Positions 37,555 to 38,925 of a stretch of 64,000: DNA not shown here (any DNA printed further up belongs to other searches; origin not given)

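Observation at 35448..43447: Six tandem amidohydrolase-2 paralogs (plus one embedded SDR) in an 8-kb same-strand array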

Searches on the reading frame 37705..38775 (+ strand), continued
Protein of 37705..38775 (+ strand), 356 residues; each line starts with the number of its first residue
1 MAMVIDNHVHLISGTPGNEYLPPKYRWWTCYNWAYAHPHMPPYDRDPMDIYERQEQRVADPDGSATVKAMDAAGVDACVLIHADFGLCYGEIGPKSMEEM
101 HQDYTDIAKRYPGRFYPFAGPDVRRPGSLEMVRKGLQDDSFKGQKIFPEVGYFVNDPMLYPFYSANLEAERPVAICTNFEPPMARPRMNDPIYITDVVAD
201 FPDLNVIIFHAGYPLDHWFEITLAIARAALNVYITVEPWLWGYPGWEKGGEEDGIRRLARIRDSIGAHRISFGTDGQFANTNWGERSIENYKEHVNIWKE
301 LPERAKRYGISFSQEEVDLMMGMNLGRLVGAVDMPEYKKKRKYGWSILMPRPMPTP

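Call 75: find_related_loci(query=A1, collection=metagenome_contigs, flank=10000)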
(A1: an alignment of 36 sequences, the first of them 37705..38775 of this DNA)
Query A1 (356 aa) in metagenome_contigs; peptide patterns used: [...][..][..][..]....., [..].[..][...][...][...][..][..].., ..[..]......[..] (x = any residue, [..] = any of these).
583 stretches matched a pattern; 10 encode a relative of the query (tblastn E <= 1e-3); 10 distinct loci.
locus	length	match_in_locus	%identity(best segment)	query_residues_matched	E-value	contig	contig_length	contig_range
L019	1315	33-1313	85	1-348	0e+0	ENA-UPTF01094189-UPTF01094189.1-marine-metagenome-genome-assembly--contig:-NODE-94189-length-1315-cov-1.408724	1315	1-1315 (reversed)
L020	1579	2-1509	66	1-356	6e-175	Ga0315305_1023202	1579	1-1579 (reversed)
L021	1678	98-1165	56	2-356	2e-142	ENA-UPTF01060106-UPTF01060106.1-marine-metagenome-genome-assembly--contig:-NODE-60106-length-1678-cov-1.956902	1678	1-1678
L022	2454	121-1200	44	2-354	1e-100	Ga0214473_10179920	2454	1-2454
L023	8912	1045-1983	35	2-330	6e-55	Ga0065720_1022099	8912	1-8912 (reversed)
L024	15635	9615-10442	35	54-328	1e-45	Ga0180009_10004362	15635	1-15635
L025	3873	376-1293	33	3-324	6e-42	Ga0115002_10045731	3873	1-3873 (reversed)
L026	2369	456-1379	30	2-330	5e-37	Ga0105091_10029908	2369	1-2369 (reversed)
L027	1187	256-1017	31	67-330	8e-36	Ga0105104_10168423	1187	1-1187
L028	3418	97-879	30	60-330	2e-34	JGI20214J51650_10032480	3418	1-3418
